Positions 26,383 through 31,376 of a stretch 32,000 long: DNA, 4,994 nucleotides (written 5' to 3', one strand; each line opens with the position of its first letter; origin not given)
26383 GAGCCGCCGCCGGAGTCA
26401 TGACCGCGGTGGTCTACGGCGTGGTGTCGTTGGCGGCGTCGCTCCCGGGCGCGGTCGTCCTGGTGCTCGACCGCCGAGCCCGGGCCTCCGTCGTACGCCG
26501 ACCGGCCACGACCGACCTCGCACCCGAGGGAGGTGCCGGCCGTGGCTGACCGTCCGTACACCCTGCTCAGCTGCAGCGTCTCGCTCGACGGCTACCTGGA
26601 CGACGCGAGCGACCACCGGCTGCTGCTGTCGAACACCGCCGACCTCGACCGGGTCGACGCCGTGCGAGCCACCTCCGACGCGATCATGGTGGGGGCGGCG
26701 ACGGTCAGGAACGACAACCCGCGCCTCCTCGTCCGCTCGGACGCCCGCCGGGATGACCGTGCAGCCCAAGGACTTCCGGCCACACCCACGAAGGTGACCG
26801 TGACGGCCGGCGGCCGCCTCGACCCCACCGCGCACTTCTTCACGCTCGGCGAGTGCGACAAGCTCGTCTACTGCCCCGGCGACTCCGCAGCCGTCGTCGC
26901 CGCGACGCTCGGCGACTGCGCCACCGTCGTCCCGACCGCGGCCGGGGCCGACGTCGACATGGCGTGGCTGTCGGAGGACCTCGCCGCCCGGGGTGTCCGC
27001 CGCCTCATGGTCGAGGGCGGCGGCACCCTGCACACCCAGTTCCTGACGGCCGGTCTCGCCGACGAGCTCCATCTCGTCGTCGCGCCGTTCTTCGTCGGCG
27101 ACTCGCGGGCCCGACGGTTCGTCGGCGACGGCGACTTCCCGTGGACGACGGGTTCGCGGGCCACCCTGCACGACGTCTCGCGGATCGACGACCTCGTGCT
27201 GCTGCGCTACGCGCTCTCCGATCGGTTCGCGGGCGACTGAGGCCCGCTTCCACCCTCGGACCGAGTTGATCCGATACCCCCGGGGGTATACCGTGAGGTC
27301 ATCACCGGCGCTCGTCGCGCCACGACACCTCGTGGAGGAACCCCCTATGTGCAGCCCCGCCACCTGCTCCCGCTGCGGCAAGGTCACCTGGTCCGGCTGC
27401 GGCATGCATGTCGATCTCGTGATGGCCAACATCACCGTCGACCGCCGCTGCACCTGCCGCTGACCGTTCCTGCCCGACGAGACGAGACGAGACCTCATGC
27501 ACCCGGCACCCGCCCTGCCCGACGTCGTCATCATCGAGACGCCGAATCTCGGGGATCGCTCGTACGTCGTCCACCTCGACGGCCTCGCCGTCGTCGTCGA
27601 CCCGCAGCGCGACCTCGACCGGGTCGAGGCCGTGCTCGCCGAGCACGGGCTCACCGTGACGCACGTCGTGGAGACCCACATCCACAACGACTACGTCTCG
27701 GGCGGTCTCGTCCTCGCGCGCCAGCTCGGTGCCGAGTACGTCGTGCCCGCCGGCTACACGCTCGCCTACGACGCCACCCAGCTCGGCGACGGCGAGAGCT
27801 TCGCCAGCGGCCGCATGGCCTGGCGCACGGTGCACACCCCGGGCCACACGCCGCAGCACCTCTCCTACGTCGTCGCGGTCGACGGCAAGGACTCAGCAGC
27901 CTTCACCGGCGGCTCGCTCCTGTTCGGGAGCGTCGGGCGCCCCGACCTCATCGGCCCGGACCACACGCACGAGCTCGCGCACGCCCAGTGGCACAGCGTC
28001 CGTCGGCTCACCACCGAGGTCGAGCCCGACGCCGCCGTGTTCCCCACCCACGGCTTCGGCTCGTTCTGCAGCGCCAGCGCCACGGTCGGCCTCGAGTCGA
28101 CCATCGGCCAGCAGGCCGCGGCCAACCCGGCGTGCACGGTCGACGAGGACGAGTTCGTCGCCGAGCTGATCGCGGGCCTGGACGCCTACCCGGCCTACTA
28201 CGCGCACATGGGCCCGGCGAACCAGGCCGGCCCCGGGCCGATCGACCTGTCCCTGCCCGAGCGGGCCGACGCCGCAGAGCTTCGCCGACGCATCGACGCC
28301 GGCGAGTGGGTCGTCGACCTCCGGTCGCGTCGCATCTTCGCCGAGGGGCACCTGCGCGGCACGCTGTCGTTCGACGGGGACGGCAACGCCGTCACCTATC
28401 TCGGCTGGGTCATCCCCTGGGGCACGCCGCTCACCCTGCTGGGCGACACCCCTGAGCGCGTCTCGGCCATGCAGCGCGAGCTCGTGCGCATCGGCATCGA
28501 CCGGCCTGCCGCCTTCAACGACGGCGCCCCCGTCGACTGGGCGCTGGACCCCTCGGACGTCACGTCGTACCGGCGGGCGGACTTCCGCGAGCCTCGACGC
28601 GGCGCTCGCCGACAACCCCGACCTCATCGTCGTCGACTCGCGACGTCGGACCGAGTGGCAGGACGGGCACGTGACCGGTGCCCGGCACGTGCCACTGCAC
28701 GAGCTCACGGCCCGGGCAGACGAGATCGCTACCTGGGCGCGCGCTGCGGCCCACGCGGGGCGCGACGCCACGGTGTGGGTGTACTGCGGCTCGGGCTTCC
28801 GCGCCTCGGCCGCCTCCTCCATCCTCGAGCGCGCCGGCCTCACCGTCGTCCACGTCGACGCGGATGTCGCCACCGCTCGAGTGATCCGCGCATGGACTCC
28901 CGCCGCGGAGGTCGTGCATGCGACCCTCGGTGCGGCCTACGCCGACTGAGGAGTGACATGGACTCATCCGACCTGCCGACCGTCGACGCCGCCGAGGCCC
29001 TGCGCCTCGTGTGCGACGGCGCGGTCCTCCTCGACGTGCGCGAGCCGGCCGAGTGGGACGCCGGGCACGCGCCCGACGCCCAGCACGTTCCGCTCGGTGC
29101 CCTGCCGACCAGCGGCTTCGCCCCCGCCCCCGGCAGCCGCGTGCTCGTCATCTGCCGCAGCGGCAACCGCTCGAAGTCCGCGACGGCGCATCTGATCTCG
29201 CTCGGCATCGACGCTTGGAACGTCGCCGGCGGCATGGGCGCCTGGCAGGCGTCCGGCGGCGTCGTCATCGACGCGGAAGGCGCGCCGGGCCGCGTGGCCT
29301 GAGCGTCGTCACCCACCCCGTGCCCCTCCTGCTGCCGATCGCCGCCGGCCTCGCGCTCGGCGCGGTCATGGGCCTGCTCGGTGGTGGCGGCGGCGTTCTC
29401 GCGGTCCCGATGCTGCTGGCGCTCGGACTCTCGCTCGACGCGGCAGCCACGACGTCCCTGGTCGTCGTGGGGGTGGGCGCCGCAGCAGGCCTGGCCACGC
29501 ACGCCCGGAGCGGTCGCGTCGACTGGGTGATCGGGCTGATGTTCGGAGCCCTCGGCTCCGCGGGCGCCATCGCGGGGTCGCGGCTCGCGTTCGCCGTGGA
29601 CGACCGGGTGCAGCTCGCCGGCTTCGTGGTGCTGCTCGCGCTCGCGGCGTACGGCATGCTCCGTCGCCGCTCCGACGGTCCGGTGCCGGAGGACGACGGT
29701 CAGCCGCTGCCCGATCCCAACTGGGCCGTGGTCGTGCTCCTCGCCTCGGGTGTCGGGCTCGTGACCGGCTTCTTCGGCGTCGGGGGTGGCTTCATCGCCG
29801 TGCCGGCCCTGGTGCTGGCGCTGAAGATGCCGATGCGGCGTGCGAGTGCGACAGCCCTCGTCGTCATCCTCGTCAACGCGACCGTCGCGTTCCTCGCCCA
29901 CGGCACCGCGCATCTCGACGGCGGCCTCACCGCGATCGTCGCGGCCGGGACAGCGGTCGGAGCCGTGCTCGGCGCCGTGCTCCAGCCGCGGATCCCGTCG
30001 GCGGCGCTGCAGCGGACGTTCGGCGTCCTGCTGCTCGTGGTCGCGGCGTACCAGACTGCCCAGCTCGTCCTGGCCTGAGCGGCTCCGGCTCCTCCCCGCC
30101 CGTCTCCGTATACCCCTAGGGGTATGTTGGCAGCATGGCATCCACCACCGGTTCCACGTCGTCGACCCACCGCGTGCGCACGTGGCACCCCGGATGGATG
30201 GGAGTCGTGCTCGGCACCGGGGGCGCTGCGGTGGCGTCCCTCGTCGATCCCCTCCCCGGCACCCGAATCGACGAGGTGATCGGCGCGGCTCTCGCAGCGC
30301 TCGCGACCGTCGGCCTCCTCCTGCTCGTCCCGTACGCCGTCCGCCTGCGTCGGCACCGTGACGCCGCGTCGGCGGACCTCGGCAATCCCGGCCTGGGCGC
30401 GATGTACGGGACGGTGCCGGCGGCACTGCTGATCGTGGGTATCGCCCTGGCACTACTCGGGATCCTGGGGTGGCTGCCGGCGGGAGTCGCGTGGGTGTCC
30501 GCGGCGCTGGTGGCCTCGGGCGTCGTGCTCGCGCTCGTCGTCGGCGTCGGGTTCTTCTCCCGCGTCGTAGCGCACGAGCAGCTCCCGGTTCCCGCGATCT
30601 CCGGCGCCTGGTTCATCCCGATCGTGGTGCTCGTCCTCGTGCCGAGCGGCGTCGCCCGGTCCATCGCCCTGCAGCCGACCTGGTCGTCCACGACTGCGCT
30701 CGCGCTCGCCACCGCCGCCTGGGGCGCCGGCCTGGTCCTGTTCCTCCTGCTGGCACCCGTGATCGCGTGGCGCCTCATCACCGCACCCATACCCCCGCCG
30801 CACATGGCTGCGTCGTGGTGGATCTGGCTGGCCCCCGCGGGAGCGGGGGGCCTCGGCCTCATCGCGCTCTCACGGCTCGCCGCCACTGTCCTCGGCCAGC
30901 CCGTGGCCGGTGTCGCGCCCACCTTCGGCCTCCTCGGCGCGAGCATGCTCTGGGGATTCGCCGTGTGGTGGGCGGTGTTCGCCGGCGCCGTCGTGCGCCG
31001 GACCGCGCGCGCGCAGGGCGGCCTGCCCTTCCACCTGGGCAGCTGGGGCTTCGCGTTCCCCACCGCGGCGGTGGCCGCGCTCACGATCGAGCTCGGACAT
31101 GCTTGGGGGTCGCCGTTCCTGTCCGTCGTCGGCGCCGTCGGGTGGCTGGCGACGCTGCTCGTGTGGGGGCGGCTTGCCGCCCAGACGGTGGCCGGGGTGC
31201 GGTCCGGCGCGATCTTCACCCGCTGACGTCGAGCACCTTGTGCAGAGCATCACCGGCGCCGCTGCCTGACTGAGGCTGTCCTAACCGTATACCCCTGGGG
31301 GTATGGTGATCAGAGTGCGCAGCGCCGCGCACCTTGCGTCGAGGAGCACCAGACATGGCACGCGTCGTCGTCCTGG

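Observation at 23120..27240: Tightly coupled five-gene operon (MDR dehydrogenase, Zn-less PTPS homologue, GT4, flippase-like membrane protein, RibD-C reductase): an unassigned GTP-derived pterin/pyrimidine-glycoside pathway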

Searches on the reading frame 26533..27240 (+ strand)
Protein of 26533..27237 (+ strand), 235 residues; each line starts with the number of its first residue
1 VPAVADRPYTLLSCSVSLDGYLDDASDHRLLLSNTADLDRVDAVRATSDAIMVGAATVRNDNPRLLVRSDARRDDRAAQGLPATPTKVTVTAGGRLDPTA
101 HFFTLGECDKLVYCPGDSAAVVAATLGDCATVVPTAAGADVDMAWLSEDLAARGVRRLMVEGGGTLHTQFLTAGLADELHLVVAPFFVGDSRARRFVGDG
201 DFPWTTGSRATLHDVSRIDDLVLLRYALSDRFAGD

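Call 8: search_protein_families(library=pfam, proteins=[window:26533-27237:+], max_evalue=0.01)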
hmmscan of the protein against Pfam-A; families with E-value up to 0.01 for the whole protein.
seq(235 aa): 1 family
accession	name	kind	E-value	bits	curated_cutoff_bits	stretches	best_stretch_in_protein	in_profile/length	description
PF01872.23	RibD_C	-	3.6e-37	128.5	24.1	1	8-208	1-181/197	RibD C-terminal domain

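Call 9: search_protein_families(library=ncbifam, proteins=[window:26533-27237:+], max_evalue=0.01)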
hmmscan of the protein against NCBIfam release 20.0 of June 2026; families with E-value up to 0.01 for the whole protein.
seq(235 aa): 7 families
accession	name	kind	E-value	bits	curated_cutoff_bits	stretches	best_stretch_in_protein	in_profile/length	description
TIGR01508.1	rib_reduct_arch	equivalog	7.3e-38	129.9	186.45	1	8-226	1-208/210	2,5-diamino-6-(ribosylamino)-4(3H)-pyrimidinone 5'-phosphate reductase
TIGR00227.1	ribD_Cterm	domain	7.3e-32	110.7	150.15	1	7-202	2-189/216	riboflavin-specific deaminase C-terminal domain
NF010664.0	PRK14059.1-2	equivalog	1.5e-24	87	226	1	40-202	68-232/257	pyrimidine reductase family protein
NF010665.0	PRK14059.1-4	equivalog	2.8e-22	79.3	274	1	42-198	74-231/260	pyrimidine reductase family protein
NF010663.0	PRK14059.1-1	equivalog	1.4e-21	77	184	1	32-227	51-250/253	pyrimidine reductase family protein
TIGR00326.1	eubact_ribD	equivalog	1.7e-20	73.5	156.35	1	6-195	139-312/343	bifunctional diaminohydroxyphosphoribosylaminopyrimidine deaminase/5-amino-6-(5-phosphoribosylamino)uracil reductase RibD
NF008052.0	PRK10786.1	equivalog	9.6e-13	47.6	500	1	8-192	147-330/367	bifunctional diaminohydroxyphosphoribosylaminopyrimidine deaminase/5-amino-6-(5-phosphoribosylamino)uracil reductase RibD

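Call 13: search_solved_structures(query=window:26533-27237:+, max_evalue=0.001, show_alignments=1)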
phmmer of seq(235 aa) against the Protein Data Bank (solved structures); distinct sequences matched with E-value up to 0.001: 15.
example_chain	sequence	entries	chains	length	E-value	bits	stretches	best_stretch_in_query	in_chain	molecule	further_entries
5xux_A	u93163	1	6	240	3.8e-29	105.2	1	5-228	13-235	Conserved protein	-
5xv5_A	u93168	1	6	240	7.3e-29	104.3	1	5-228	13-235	Conserved protein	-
5xv0_A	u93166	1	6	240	1.9e-28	102.9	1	5-228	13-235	Conserved protein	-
5xv2_A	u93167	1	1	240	5e-28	101.5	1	5-228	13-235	Conserved protein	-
6p8c_A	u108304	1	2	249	3e-22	82.6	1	6-200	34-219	2,5-diamino-6-ribosylamino-4(3H)-pyrimidinone 5'-phosphate reductase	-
4xrb_A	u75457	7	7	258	4e-16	62.6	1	41-201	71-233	RV2671 | riboflavin biosynthesis protein RibD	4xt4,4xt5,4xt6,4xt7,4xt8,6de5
2azn_A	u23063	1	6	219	2.4e-15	60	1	7-202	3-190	Putative 5-amino-6-(5-phosphoribosylamino)uracil reductase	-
3zpc_A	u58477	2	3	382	5.3e-10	42.6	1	7-226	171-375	RIBOFLAVIN BIOSYNTHESIS PROTEIN RIBD | RIBD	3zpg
8dq9_A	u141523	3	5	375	8.6e-09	38.6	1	8-191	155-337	3-dehydroquinate dehydratase I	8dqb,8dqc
2o7p_A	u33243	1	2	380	2.1e-08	37.3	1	8-191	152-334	Riboflavin biosynthesis protein ribD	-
2g6v_A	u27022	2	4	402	2.5e-08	37.1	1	8-191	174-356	Riboflavin biosynthesis protein ribD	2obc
2b3z_A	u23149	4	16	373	3.5e-08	36.6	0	7-68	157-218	Riboflavin biosynthesis protein ribD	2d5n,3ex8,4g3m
7lrh_A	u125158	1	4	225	5.6e-08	35.9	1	7-191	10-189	Riboflavin biosynthesis protein RibD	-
2p4g_A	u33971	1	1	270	8.3e-08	35.4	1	34-206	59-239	Hypothetical protein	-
9no2_B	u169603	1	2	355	2.1e-07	34.1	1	6-194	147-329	Riboflavin biosynthesis protein RibD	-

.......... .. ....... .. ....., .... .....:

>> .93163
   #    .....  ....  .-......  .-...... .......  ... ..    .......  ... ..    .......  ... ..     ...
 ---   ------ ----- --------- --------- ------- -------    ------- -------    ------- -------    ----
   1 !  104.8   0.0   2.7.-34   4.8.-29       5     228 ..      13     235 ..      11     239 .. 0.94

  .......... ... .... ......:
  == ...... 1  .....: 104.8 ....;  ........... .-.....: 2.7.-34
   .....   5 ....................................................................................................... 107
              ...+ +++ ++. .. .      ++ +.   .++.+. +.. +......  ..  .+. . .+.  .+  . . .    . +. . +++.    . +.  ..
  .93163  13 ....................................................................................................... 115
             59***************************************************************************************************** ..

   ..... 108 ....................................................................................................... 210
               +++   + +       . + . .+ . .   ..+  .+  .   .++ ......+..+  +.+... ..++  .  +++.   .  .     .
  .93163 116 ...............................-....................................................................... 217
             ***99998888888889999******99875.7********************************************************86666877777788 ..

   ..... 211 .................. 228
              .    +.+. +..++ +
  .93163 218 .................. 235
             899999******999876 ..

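Call 19: find_encoding_contigs(protein=window:26542-27240:+, flank=10000, max_places=6)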
Protein window:26542-27240:+ (232 aa): no gene with exactly this product is on record in the collection.

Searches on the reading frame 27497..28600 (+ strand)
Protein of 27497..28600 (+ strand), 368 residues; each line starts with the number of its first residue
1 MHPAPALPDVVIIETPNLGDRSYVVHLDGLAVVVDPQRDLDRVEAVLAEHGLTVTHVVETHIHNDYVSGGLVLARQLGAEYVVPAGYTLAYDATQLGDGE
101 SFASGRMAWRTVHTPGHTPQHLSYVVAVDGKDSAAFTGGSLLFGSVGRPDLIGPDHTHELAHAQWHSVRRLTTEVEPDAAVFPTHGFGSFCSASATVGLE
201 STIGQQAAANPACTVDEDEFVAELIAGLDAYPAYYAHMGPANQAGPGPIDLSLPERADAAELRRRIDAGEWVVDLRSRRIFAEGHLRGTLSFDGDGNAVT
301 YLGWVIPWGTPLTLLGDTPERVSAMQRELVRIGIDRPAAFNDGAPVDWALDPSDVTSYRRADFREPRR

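Call 61: search_protein_families(library=pfam, proteins=[window:27497-28600:+], max_evalue=0.01)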
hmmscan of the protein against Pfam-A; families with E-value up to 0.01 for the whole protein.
window:27497-28600:+ (368 aa): 1 family
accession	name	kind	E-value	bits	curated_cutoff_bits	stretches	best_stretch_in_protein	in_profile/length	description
PF00753.33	Lactamase_B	-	1.4e-07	32.1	22.7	1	22-180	8-190/196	Metallo-beta-lactamase superfamily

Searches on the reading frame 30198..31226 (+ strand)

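Call 61: search_protein_families(library=pfam, proteins=[window:30198-31226:+], max_evalue=0.01)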
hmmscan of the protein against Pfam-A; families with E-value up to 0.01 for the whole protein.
window:30198-31226:+ (342 aa): 1 family
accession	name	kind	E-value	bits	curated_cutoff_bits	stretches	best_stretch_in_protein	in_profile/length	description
PF03595.22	SLAC1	-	4.8e-46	157.9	27.9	1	2-331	8-331/331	Voltage-dependent anion channel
